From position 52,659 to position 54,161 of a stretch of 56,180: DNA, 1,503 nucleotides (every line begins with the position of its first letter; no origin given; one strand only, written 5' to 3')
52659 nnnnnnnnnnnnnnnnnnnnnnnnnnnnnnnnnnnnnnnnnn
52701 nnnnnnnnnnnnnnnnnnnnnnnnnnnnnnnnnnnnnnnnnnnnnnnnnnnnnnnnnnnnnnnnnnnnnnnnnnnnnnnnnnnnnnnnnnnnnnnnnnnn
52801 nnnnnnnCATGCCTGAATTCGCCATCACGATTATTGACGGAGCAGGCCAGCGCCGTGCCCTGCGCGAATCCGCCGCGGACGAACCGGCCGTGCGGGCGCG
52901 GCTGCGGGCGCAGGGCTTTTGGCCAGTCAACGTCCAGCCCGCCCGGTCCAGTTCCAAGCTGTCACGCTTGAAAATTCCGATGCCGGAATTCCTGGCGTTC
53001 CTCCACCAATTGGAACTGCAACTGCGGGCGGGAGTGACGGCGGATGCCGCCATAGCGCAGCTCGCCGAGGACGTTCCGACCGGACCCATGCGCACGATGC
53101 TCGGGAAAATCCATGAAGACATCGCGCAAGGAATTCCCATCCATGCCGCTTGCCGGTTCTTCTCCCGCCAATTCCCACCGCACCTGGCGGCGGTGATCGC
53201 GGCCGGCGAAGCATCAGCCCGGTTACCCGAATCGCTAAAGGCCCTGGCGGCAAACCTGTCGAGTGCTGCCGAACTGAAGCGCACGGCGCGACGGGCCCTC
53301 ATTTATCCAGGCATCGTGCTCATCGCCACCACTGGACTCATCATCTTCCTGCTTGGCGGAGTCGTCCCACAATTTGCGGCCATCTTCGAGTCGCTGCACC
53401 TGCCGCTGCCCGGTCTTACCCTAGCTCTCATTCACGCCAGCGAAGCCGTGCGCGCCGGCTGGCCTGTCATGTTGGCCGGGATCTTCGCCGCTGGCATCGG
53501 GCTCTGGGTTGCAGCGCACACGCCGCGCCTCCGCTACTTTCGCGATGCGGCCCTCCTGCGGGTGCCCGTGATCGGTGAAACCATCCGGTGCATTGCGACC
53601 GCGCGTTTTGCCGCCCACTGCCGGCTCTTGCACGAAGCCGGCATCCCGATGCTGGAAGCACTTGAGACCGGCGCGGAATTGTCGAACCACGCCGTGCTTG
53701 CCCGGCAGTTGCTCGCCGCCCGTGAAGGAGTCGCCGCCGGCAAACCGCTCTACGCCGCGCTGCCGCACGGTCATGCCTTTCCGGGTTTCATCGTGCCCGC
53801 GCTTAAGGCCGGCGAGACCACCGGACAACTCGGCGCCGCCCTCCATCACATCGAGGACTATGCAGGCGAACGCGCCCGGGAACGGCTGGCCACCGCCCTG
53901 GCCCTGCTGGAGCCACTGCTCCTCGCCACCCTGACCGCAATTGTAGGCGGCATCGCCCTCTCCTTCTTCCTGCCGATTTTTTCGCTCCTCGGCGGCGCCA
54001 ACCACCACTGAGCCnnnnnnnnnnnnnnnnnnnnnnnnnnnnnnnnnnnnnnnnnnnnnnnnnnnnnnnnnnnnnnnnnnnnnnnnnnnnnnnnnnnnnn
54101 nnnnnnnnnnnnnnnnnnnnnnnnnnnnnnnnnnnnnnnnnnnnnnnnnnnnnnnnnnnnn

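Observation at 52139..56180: T2SS/type-IV-pilus components translationally coupled onto the end of a Trb-type T4SS operon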

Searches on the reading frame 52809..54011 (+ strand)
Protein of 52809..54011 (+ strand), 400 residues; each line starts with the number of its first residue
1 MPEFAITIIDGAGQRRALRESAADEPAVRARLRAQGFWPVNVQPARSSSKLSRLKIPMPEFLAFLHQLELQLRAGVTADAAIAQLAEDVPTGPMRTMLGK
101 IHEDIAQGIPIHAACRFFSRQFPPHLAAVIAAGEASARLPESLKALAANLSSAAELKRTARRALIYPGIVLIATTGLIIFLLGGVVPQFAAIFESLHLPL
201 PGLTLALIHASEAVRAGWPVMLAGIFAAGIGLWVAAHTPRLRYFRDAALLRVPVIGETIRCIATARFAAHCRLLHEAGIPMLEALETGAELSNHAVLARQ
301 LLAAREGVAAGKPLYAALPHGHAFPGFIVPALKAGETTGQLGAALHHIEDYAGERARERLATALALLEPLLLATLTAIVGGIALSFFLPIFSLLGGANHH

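Call 6: search_protein_families(library=pfam, proteins=[window:52809-54011:+], max_evalue=0.1)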
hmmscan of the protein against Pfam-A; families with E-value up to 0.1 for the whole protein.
window:52809-54011:+ (400 aa): 2 families
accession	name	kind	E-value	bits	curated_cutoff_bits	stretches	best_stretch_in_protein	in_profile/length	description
PF00482.28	T2SSF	-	2.2e-42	144.4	25.2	2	64-187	1-125/125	Type II secretion system (T2SS), protein F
PF09536.15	DUF2378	-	0.013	15.7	22.2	1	27-104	23-91/177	Protein of unknown function (DUF2378)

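Call 7: search_protein_families(library=ncbifam, proteins=[window:52809-54011:+], max_evalue=0.1)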
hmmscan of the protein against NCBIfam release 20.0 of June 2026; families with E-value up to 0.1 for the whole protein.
window:52809-54011:+ (400 aa): 7 families
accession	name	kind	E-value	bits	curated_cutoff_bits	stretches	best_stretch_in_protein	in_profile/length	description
TIGR02120.1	GspF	equivalog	7.9e-74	249.3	424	1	9-393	6-397/401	type II secretion system inner membrane protein GspF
NF007861.0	PRK10573.1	equivalog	1.1e-56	192.6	401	1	9-393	12-394/401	protein transport protein HofC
NF052606.1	T4PiliAsmPilCMyx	equivalog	1.7e-50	172.1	700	1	13-395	31-416/419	type IV pilus assembly protein PilC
NF047826.1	T3SSXpsF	equivalog_domain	6.8e-50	170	650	1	1-393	1-400/405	type II secretion system protein XpsF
NF052607.1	T4PiliAsmPilCThrm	equivalog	2.3e-48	165.3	700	1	1-395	1-402/406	type IV pilus assembly protein PilC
NF041012.2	T4P_ComGB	equivalog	8e-26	91.2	240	1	63-394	5-331/332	competence type IV pilus assembly protein ComGB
NF052353.1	EstBLacLipLMycb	equivalog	0.013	14.5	650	1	273-326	125-177/420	esterase/beta-lactamase LipL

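Call 10: find_encoding_contigs(protein=window:52809-54011:+, flank=10000, max_places=10)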
Protein window:52809-54011:+ (400 aa): no gene with exactly this product is on record in the collection.

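Call 11: find_homologous_proteins(query=window:52809-54008:+)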
Query window:52809-54008:+ (400 aa): 419 proteins with E <= 0.001 among 8000 candidates; the best 120 are listed.
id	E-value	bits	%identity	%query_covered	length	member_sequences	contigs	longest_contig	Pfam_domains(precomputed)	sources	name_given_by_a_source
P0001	1.3e-250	849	100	100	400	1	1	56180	PF00482.29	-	-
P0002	3.8e-235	798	94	100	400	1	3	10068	PF00482.29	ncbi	-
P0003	3.5e-217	739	87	100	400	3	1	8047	PF00482.29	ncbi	-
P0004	1.0e-213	728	84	100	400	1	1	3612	PF00482.29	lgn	-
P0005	1.4e-213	727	86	100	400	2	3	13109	PF00482.29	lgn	-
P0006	1.3e-212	724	85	100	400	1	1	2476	PF00482.29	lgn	-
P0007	2.7e-212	723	84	100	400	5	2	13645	PF00482.29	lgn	-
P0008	5.2e-209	712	83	100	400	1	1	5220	PF00482.29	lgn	-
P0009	8.5e-208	708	82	100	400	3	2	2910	PF00482.29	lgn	-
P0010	2.0e-207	707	82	100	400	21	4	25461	PF00482.29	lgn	-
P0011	1.9e-206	704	81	100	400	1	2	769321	PF00482.29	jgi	jgi:general secretion pathway protein F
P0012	4.4e-206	703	81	100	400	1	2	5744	PF00482.29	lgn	-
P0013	4.6e-205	699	81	100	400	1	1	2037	PF00482.29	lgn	-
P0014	3.4e-203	693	81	100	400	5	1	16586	PF00482.29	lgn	-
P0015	3.4e-203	693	80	100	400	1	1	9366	PF00482.29,PF28597.1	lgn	-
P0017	9.2e-198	675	79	100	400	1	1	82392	PF00482.29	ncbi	-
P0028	8.0e-172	590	71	100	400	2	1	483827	PF00482.29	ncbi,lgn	ncbi:MAG: type II secretion system F family protein [Verrucomicrobiota bacterium]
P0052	4.1e-166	571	70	100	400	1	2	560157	PF00482.29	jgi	jgi:type II secretory pathway component PulF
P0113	1.9e-161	556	66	100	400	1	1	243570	PF00482.29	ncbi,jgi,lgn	-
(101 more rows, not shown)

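Call 12: find_encoding_contigs(protein=P0011, flank=10000, max_places=3)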
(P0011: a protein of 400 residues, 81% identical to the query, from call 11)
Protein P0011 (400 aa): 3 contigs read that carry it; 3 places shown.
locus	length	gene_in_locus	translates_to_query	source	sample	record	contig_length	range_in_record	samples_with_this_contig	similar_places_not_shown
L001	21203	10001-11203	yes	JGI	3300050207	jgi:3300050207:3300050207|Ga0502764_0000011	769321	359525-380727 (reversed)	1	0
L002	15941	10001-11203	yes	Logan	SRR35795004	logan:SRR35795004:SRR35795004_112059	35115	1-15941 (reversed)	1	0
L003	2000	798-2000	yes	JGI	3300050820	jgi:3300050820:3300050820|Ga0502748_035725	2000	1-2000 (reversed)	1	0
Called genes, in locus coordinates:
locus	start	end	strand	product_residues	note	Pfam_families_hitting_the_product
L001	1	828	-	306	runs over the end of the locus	PF07724:AAA_2, PF10431:ClpB_D2-small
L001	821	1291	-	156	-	-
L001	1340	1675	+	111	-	-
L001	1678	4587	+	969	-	-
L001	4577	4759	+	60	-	-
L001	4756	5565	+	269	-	-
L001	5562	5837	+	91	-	-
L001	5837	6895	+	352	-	-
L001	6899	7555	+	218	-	-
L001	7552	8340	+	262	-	-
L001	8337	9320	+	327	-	PF03743:TrbI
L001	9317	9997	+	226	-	-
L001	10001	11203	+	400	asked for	PF00482:T2SSF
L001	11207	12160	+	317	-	-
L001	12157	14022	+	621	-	PF18998:Flg_new_2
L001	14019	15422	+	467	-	PF07655:Secretin_N_2, PF00263:Secretin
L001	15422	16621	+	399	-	PF00437:T2SSE, PF13191:AAA_16 (weak), PF13604:AAA_30 (weak), PF13401:AAA_22 (weak)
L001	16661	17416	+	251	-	-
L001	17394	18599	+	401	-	-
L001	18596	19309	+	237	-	-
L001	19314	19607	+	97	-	-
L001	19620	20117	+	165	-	-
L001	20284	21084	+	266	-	PF17761:DUF1016_N, PF06250:YhcG_C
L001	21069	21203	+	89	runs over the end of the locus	PF06250:YhcG_C (weak)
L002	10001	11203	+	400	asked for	PF00482:T2SSF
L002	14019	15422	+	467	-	PF07655:Secretin_N_2, PF00263:Secretin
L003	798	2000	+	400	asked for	PF00482:T2SSF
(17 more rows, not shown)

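Call 13: find_encoding_contigs(protein=P0017, flank=10000, max_places=3)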
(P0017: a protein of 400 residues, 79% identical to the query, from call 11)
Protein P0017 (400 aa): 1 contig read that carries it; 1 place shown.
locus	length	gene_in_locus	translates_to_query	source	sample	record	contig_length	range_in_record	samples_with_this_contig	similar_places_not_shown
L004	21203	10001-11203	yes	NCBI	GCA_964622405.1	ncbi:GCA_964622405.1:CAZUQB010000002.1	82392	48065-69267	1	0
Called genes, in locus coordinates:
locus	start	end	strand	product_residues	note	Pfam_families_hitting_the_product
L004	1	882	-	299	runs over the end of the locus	PF07724:AAA_2, PF10431:ClpB_D2-small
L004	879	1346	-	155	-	-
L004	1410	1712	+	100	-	-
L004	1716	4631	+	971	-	-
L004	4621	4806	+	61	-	-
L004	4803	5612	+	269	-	-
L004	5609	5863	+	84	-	-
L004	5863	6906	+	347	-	PF04610:TrbL (weak)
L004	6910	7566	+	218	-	-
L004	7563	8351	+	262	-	-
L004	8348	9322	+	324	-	PF03743:TrbI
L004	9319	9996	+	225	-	-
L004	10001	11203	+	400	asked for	PF00482:T2SSF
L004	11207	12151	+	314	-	PF07963:N_methyl (faint)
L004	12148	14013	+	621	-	PF18998:Flg_new_2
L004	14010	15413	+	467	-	PF07655:Secretin_N_2, PF00263:Secretin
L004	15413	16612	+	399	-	PF00437:T2SSE, PF13191:AAA_16 (weak), PF13401:AAA_22 (weak)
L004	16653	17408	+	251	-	-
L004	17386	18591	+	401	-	-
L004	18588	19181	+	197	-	-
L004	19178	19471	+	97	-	-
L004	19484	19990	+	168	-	-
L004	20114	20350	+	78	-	-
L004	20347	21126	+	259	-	-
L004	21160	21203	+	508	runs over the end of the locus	PF13271:DUF4062, PF13749:HATPase_c_4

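Call 16: search_protein_families(library=pfam, proteins=[L001:12157-14022:+, L001:14019-15422:+, L001:15422-16621:+, L001:16661-17416:+, L001:17394-18599:+, L001:18596-19309:+, L001:19314-19607:+, L001:19620-20117:+, L001:9317-9997:+, L001:11207-12160:+], max_evalue=0.1)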
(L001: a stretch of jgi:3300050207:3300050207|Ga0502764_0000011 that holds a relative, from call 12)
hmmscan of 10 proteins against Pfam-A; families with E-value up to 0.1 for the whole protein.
L001:12157-14022:+ (621 aa): 4 families
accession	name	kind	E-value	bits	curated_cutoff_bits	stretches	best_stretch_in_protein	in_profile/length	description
PF18998.6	Flg_new_2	-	1.3e-25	89.6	23.6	2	374-441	1-72/73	Divergent InlB B-repeat domain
PF17957.7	Big_7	-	0.0019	19.3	24.1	1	262-291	1-30/70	Bacterial Ig domain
PF04151.21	PPC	-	0.024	15.9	25.9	1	273-347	8-67/70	Bacterial pre-peptidase C-terminal domain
PF00630.25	Filamin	-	0.07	14.4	26.9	0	263-346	6-78/93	Filamin/ABP280 repeat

L001:14019-15422:+ (467 aa): 2 families
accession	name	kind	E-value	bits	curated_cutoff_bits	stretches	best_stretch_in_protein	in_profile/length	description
PF00263.26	Secretin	-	2.5e-41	141.5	27.5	1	290-467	1-169/169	Bacterial type II and III secretion system protein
PF07655.18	Secretin_N_2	-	7.8e-09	36.4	23.4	1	98-184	1-83/91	Secretin N-terminal domain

L001:15422-16621:+ (399 aa): 19 families
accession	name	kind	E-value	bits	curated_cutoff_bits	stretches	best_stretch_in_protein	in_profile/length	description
PF00437.27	T2SSE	-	7.5e-112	374.1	24.9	1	26-397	9-370/370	Type II/IV secretion system protein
PF13604.12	AAA_30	-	2.3e-06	27.9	27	1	143-191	2-50/191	AAA domain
PF13191.12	AAA_16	-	3.8e-06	28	32.6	1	150-275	15-111/167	AAA ATPase domain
PF13401.12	AAA_22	-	6.2e-06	27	27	1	159-226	5-65/130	AAA domain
PF00005.33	ABC_tran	-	0.0061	17.6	25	1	161-219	13-67/137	ABC transporter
PF13086.12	AAA_11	-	0.0068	16.6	27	1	146-183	5-41/257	AAA domain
PF25199.1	nSTAND_NTPase5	-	0.0074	16.6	34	1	157-188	39-71/145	Novel STAND NTPase 5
PF13245.12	AAA_19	-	0.011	16.4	25.1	1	147-194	1-42/134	AAA domain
PF03266.21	NTPase_1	-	0.012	15.9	23.9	1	162-189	2-29/168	NTPase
PF06414.18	Zeta_toxin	-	0.018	14.9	22.3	1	162-206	19-63/199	Zeta toxin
PF06527.16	TniQ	-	0.03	15.4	27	1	239-325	41-136/142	TniQ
PF00270.35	DEAD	-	0.049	13.8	26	1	145-183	2-39/167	DEAD/DEAH box helicase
PF02492.25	cobW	-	0.05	13.6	20.7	0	162-185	3-26/180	CobW/HypB/UreG, nucleotide-binding domain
PF12775.13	AAA_7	-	0.057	13.4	25.8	0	164-188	38-62/181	P-loop containing dynein motor region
PF20720.3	nSTAND3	-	0.062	13.4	27.2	0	160-198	18-56/155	Novel STAND NTPase 3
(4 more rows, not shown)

L001:16661-17416:+ (251 aa): 2 families
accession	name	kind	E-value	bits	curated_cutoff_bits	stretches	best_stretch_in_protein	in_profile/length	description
PF07963.17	N_methyl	-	0.00012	21.9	21.2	1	10-33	4-27/27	Prokaryotic N-terminal methylation motif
PF15048.11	OSTbeta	-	0.073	13.6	27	0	13-54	36-75/122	Organic solute transporter subunit beta protein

L001:17394-18599:+ (401 aa): 0 families

L001:18596-19309:+ (237 aa): 0 families

L001:19314-19607:+ (97 aa): 0 families

L001:19620-20117:+ (165 aa): 0 families

L001:9317-9997:+ (226 aa): 2 families
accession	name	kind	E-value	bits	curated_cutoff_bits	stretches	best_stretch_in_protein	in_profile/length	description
PF16537.11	T2SSB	-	0.00012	22.1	28.4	1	177-214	21-59/60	Type II secretion system protein B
PF23862.1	CdsD_C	-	0.089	13.3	27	0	177-203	19-45/56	CdsD C-terminal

L001:11207-12160:+ (317 aa): 1 family
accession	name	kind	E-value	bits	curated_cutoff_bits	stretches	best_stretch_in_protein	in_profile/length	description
PF07963.17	N_methyl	-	7.9e-05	22.5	21.2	1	21-43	4-26/27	Prokaryotic N-terminal methylation motif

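Call 17: search_protein_families(library=ncbifam, proteins=[L001:12157-14022:+, L001:14019-15422:+, L001:15422-16621:+, L001:16661-17416:+, L001:17394-18599:+, L001:18596-19309:+, L001:19314-19607:+, L001:19620-20117:+, L001:9317-9997:+, L001:11207-12160:+], max_evalue=0.1)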
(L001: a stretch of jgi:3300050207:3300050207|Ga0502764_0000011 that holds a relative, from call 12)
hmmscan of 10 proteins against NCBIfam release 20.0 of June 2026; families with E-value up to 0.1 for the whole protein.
L001:12157-14022:+ (621 aa): 1 family
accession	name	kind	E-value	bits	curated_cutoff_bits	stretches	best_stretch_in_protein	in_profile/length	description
NF047446.1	barrel_OmpL47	domain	0.019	15.4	40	0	327-355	28-56/68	OmpL47-type beta-barrel domain-containing protein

L001:14019-15422:+ (467 aa): 9 families
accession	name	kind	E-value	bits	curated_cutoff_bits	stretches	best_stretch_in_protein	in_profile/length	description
TIGR02519.1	pilus_MshL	equivalog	1.7e-60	204.5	250.2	1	186-466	2-290/290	pilus (MSHA type) biogenesis protein MshL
TIGR02517.1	type_II_gspD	equivalog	5.5e-45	153.9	351.35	1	196-467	314-591/600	type II secretion system secretin GspD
TIGR02515.1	IV_pilus_PilQ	subfamily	3.2e-39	135.1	284.35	1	217-466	168-427/428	type IV pilus secretin PilQ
NF010083.0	PRK13568.1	equivalog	5.4e-30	104.5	554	1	172-467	141-418/419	DNA uptake porin HofQ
TIGR02520.1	pilus_B_mal_scr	equivalog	5.6e-30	104.3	287.65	1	60-463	120-511/513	PilN family type IVB pilus formation outer membrane protein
TIGR02516.1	type_III_yscC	equivalog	2e-27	95.9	238.45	1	218-467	233-462/463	type III secretion system outer membrane ring subunit SctC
NF007851.2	PRK10560.1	exception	9.8e-26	90.5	598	1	219-466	179-409/412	DNA uptake porin HofQ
NF042912.1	Amuc_1098_fam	equivalog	1.2e-17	63.3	750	2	394-466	724-796/805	Amuc_1098 family type IV pilus outer membrane protein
NF011873.0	PRK15346.1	equivalog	7.3e-17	61.2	524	1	218-451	270-479/499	EscC/YscC/HrcC family type III secretion system outer membrane ring protein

L001:15422-16621:+ (399 aa): 33 families (the best 25 are shown)
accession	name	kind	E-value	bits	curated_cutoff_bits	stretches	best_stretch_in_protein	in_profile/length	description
TIGR02533.1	type_II_gspE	equivalog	6.8e-132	440.6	630.25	1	20-398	104-485/486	type II secretion system ATPase GspE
TIGR02538.1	type_IV_pilB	equivalog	2.7e-121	405.9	675.65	1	25-398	181-561/564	type IV-A pilus assembly ATPase PilB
NF007755.0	PRK10436.1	equivalog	6.4e-115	384.5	617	1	18-399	78-459/465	type II secretion system protein GspE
NF053534.1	T4PilAsmATPsTfpB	equivalog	1.8e-107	360.1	850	1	27-398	203-581/584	type IV pilus assembly ATPase TfpB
NF041000.1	ATPase_ComGA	equivalog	1.8e-74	250.1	300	1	31-296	2-266/267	competence type IV pilus ATPase ComGA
TIGR01420.1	pilT_fam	subfamily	2.1e-45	155.4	319.1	1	29-295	2-268/343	PilT/PilU family type 4a pilus ATPase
TIGR02525.1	plasmid_TraJ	equivalog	1.3e-21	77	368.3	1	123-273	119-270/372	plasmid transfer ATPase TraJ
TIGR02524.1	dot_icm_DotB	equivalog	1e-19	71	463.3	1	149-272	124-256/358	Dot/Icm type IV secretion system ATPase DotB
NF058587.1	archaellum_moto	equivalog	3.6e-15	55.7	550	1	162-273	278-394/527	archaellum flagellar ATPase motor FlaI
TIGR02788.1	VirB11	equivalog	2.6e-11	43.1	249.95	1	162-279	147-269/308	P-type DNA transfer ATPase VirB11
TIGR02782.1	TrbB_P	equivalog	5.9e-11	42.2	304.55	1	147-276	125-256/303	P-type conjugative transfer ATPase TrbB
TIGR03819.1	heli_sec_ATPase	hypoth_equivalog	1.7e-10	40.6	373.15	1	118-291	136-318/340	TadA family conjugal transfer-associated ATPase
NF010469.0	PRK13894.1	subfamily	2.2e-09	37.1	508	1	146-275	137-267/320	conjugal transfer ATPase TrbB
NF010407.0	PRK13833.1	subfamily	4.8e-08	32.8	499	1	147-278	133-265/323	conjugal transfer protein TrbB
NF053672.1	bindosome_BasE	exception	9.5e-08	31.2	1000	1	162-276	273-393/512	bindosome assembly system ATPase subunit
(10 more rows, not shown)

L001:16661-17416:+ (251 aa): 12 families
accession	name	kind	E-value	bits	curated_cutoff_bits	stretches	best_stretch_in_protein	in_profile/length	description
TIGR01710.1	typeII_sec_gspG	equivalog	1.1e-06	28.7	88.85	1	11-62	1-52/134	type II secretion system major pseudopilin GspG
NF041013.1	T4P_ComGE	equivalog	4.9e-05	23.3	49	1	10-59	3-53/83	competence type IV pilus minor pilin ComGE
NF007862.0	PRK10574.1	equivalog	0.00027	21.1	138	1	9-69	3-62/145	prepilin peptidase-dependent pilin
TIGR01708.2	typeII_sec_gspH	equivalog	0.00027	21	80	1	11-59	2-51/169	type II secretion system minor pseudopilin GspH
TIGR02532.1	IV_pilin_GFxxxE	domain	0.00027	20.7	16.3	1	11-32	2-23/24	prepilin-type N-terminal cleavage/methylation domain-containing protein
TIGR02598.1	TIGR02598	subfamily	0.0023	18.2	51.4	1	12-49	1-41/151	Verru_Chthon cassette protein B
NF040999.1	pilin_ComGC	equivalog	0.0051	17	75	1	11-35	2-26/84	competence type IV pilus major pilin ComGC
NF007800.0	PRK10506.1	equivalog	0.0095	15.8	158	1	6-30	4-28/163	prepilin peptidase-dependent protein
NF007848.0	PRK10557.1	equivalog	0.021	14.2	120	1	4-51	4-50/192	prepilin peptidase-dependent protein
TIGR02596.1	TIGR02596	subfamily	0.022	14.8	70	1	14-58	2-47/196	Verru_Chthon cassette protein D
NF041775.1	typeIV_PilA_Myxo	equivalog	0.029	14.4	400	1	9-52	9-50/214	type IV pilin protein PilA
NF047827.1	T3SSXpsH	equivalog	0.065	13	160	0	11-56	1-47/145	type II secretion system protein XpsH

L001:17394-18599:+ (401 aa): 0 families

L001:18596-19309:+ (237 aa): 0 families

L001:19314-19607:+ (97 aa): 0 families

L001:19620-20117:+ (165 aa): 0 families

L001:9317-9997:+ (226 aa): 0 families

L001:11207-12160:+ (317 aa): 4 families
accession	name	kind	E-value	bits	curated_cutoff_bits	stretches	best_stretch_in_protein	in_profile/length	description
TIGR01710.1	typeII_sec_gspG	equivalog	1.9e-05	24.7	88.85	1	22-67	1-46/134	type II secretion system major pseudopilin GspG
TIGR01708.2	typeII_sec_gspH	equivalog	0.00031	20.8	80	1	22-65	2-45/169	type II secretion system minor pseudopilin GspH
TIGR02532.1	IV_pilin_GFxxxE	domain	0.00036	20.2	16.3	1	22-43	2-23/24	prepilin-type N-terminal cleavage/methylation domain-containing protein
NF041013.1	T4P_ComGE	equivalog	0.003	17.6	49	1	21-53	3-35/83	competence type IV pilus minor pilin ComGE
